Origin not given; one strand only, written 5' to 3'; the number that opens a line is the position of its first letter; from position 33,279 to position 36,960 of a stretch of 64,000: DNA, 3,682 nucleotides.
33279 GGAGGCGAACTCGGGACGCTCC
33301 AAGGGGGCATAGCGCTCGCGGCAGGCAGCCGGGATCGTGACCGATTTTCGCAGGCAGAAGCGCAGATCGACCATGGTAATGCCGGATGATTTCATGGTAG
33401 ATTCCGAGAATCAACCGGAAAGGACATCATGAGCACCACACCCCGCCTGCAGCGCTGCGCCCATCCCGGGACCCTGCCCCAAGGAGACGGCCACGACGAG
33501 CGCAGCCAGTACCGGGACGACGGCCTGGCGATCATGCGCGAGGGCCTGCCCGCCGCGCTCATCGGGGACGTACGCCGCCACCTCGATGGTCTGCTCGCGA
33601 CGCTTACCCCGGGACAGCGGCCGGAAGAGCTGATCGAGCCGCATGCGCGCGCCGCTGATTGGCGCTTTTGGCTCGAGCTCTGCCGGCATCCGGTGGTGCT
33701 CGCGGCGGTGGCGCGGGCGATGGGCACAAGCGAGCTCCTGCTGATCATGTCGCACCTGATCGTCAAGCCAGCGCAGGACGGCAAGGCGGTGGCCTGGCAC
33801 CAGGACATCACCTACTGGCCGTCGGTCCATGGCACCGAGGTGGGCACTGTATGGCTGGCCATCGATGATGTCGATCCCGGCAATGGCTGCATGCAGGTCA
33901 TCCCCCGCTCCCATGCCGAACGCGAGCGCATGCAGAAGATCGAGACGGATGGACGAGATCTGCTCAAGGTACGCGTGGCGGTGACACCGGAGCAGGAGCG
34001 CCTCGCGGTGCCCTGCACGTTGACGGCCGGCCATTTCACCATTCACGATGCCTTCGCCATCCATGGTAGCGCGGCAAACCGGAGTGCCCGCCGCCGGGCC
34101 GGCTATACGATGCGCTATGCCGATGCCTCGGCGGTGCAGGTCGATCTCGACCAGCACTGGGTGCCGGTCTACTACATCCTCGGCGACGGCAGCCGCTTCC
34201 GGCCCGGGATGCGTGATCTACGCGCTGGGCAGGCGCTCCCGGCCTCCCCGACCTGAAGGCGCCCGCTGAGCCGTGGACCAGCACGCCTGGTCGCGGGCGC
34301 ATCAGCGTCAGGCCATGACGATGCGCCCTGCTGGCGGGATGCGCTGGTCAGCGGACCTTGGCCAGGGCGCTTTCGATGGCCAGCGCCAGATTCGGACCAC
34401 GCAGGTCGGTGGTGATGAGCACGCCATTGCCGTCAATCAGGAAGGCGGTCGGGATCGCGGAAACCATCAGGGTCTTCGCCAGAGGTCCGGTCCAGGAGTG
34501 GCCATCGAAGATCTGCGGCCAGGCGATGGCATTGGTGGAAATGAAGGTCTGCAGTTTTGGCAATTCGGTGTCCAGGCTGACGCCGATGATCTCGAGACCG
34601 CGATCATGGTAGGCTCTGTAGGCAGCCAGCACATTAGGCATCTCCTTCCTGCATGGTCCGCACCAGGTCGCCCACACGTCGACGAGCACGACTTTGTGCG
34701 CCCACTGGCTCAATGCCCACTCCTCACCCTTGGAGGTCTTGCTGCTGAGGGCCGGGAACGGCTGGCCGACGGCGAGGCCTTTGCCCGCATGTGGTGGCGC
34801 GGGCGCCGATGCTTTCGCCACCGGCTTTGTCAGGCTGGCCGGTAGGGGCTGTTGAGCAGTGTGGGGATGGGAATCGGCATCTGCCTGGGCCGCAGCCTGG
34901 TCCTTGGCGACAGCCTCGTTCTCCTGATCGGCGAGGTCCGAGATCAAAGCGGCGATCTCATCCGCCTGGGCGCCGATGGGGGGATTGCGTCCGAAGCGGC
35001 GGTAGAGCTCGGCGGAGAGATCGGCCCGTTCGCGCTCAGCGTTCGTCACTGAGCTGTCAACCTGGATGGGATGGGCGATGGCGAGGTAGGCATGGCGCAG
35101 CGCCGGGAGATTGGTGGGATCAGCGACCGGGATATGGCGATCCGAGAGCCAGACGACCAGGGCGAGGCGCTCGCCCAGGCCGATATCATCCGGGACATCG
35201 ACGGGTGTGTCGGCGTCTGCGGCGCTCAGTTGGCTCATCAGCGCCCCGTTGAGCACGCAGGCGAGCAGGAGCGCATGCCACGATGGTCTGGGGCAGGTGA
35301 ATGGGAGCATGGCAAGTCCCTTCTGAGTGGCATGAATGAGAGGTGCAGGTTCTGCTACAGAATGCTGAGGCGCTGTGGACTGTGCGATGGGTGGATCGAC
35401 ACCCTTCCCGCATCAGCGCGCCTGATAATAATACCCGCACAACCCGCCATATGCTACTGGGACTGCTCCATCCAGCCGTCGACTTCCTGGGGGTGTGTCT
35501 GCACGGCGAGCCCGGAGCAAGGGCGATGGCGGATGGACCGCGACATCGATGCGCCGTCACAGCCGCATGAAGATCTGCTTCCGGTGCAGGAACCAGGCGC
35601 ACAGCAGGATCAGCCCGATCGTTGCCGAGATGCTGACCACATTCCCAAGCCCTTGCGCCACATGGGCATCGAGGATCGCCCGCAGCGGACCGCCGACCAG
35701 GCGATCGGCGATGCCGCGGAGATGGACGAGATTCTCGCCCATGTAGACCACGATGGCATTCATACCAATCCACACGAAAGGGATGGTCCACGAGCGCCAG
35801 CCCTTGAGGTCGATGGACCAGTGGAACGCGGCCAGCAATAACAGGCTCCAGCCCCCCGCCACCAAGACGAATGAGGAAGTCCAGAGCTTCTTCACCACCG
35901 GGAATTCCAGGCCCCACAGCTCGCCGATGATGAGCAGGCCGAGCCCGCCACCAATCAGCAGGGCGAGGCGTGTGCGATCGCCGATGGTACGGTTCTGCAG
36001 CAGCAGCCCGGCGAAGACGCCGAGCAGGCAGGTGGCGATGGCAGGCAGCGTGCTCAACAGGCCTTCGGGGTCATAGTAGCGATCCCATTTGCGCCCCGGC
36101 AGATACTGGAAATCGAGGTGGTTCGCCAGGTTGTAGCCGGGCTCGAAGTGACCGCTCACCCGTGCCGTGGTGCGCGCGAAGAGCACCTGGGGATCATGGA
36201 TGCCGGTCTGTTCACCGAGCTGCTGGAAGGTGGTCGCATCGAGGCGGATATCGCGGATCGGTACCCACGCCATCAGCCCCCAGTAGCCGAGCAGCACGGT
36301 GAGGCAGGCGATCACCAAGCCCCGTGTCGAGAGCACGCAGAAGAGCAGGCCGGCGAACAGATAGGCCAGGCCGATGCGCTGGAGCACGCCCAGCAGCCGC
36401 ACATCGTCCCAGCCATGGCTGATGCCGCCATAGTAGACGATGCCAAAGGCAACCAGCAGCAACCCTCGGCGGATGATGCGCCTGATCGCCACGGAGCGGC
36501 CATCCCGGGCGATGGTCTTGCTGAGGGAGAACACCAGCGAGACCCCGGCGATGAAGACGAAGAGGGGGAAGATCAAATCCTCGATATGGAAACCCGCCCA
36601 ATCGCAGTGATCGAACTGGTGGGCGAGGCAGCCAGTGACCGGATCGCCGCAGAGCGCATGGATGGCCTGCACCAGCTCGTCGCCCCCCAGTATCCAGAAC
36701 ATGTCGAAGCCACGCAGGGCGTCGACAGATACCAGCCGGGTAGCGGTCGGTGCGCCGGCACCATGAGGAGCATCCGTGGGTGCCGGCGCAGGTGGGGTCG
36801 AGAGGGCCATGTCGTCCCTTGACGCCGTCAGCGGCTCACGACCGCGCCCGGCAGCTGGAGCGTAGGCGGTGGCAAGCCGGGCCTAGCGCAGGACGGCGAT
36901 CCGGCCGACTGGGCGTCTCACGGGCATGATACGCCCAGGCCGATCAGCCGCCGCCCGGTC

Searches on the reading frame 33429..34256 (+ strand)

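Call 13: search_protein_families(library=pfam, proteins=[window:33429-34256:+], max_evalue=0.01)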
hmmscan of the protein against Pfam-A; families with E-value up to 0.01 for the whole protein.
window:33429-34256:+ (275 aa): 1 family
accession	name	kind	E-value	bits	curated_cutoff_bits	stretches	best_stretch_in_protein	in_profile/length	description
PF05721.19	PhyH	-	2.2e-26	93.9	22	1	28-224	1-212/213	Phytanoyl-CoA dioxygenase (PhyH)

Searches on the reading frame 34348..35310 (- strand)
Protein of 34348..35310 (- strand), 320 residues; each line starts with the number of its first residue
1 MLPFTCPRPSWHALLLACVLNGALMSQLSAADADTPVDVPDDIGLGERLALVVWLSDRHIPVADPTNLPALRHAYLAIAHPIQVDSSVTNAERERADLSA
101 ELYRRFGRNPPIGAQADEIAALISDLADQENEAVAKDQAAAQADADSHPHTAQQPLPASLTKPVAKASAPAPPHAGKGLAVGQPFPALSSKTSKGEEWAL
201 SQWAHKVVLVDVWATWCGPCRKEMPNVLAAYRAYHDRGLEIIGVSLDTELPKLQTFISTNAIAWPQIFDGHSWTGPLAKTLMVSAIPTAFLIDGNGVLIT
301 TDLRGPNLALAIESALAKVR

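Call 13: search_protein_families(library=pfam, proteins=[window:34348-35310:-], max_evalue=0.01)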
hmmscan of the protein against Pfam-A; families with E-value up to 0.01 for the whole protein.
window:34348-35310:- (320 aa): 6 families
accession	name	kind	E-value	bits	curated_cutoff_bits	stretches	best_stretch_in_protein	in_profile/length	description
PF00578.27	AhpC-TSA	-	4.5e-19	69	26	1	181-298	1-121/124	AhpC/TSA family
PF08534.16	Redoxin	-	6.2e-19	68.7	26.6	1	181-303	2-133/148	Redoxin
PF13905.12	Thioredoxin_8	-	4.2e-15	56.3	27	1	206-296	2-92/94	Thioredoxin-like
PF00085.26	Thioredoxin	-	1.3e-07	32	23.5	1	204-247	17-59/103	Thioredoxin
PF00255.25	GSHPx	-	0.0012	18.8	27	1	188-244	4-59/108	Glutathione peroxidase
PF13098.12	Thioredoxin_2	-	0.0036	18.1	27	1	205-298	5-86/104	Thioredoxin-like domain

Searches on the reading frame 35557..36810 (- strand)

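Call 9: search_protein_families(library=pfam, proteins=[window:35557-36810:-], max_evalue=0.001)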
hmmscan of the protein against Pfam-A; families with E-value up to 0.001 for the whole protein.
window:35557-36810:- (417 aa): 2 families
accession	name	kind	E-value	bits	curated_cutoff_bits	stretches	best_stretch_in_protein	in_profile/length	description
PF07786.18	HGSNAT_cat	-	9.6e-07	29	22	1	25-176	1-136/222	Heparan-alpha-glucosaminide N-acetyltransferase, catalytic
PF16401.11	DUF5009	-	0.0005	20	25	1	28-125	4-102/260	Domain of unknown function (DUF5009)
